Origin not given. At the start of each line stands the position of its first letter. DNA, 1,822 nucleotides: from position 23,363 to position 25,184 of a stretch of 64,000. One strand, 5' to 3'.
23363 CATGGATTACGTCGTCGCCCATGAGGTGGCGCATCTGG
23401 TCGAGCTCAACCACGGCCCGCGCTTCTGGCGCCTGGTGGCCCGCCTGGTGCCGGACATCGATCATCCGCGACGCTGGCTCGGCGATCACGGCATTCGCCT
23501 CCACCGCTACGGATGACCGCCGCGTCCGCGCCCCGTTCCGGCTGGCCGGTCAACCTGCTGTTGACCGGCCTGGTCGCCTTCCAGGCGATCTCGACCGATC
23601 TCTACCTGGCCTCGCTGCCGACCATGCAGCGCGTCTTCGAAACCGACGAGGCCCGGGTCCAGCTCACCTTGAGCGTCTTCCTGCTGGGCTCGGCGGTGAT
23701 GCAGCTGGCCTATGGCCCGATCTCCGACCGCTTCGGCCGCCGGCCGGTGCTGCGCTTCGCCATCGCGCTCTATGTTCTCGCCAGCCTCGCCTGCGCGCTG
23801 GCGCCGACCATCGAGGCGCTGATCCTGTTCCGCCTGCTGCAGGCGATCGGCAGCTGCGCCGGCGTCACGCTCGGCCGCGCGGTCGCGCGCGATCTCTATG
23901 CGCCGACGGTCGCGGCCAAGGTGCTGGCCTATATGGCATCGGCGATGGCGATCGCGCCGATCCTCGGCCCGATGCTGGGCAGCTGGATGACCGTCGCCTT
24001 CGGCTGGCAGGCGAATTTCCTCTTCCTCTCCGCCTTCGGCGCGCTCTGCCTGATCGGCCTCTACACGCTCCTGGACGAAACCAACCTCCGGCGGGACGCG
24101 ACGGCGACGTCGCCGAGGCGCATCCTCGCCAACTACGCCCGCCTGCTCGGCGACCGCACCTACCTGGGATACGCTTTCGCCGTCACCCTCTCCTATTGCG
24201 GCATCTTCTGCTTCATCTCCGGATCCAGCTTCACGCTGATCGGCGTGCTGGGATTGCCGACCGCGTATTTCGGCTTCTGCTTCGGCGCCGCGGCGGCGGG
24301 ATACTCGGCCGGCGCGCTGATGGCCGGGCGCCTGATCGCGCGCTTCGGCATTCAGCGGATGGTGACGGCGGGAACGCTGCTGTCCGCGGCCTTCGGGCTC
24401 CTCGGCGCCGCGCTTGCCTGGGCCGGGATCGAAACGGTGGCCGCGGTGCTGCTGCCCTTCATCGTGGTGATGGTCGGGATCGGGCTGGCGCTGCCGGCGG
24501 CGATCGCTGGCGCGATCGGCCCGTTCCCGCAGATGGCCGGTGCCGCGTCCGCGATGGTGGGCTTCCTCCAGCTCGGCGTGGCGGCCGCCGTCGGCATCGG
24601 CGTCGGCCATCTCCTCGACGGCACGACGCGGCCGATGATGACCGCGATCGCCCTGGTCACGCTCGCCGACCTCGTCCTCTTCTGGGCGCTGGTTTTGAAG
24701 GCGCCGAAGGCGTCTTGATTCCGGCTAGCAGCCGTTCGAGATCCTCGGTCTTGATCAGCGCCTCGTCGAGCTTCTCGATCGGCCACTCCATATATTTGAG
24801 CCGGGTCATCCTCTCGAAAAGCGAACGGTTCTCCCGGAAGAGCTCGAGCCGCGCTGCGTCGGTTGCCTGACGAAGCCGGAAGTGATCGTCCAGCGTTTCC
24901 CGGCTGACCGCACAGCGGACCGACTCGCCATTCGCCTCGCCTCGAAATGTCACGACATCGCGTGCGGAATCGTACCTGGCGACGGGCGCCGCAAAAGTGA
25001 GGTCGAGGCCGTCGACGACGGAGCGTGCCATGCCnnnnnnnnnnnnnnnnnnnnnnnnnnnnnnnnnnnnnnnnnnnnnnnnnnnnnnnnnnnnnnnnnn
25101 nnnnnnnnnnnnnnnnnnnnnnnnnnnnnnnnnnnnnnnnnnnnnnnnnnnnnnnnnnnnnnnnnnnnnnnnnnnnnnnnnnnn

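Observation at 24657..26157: A nucleotidyltransferase-fold protein with a DUF1488-like C-terminus behind two AT-rich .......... palindromes, next to dps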

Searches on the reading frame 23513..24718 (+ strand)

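Call 3: search_protein_families(library=pfam, proteins=[window:23513-24718:+], max_evalue=1)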
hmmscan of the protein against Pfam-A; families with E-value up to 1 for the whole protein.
window:23513-24718:+ (401 aa): 2 families
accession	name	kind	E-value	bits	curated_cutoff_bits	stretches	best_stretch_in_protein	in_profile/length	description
PF07690.21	MFS_1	-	3e-42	145.2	33.4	2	20-360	4-345/347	Major Facilitator Superfamily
PF00083.30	Sugar_tr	-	1.1e-10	41.5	22.3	1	45-190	44-194/452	Sugar (and other) transporter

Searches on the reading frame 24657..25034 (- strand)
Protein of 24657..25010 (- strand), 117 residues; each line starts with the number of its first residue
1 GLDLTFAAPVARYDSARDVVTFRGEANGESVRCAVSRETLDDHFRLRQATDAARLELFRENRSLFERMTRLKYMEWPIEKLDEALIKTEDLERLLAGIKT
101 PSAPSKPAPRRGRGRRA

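Call 16: search_protein_families(library=pfam, proteins=[window:24657-25010:-], max_evalue=10)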
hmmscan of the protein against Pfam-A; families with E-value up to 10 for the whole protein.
window:24657-25010:- (117 aa): 1 family
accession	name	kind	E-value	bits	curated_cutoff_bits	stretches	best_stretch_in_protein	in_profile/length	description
PF07369.16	DUF1488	-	7.1e-12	45.6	22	1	5-73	2-69/82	Protein of unknown function (DUF1488)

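Call 78: find_homologous_proteins(query=window:24702-25034:-, max_evalue=0.001)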
Query window:24702-25034:- (111 aa): 2 proteins with E <= 0.001 among 30 candidates.
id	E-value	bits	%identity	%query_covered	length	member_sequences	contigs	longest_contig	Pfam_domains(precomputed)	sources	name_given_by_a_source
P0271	6.9e-25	105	58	82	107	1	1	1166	PF07369.17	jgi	jgi:hypothetical protein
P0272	6.1e-24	102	52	93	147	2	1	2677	PF07369.17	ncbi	-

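Call 79: find_encoding_contigs(protein=P0272, flank=3000, max_places=3)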
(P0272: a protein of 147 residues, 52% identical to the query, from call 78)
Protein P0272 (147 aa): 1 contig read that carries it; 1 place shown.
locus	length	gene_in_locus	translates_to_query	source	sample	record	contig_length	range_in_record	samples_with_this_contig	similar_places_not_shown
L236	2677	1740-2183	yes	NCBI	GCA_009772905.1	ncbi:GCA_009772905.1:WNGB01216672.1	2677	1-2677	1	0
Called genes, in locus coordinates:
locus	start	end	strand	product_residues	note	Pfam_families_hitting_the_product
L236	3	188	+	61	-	?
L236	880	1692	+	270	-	PF20586:DUF6788 (faint), PF12281:NTP_transf_8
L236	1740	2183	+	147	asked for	PF07369:DUF1488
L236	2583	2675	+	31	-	?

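Call 80: find_encoding_contigs(protein=P0271, flank=3000, max_places=3)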
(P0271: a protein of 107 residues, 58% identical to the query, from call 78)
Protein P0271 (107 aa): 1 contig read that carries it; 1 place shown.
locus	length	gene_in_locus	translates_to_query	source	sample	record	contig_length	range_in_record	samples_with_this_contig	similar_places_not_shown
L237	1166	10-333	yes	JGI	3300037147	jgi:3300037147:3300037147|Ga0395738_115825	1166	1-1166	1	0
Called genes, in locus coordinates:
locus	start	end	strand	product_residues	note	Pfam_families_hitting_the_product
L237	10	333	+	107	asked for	PF07369:DUF1488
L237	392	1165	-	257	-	?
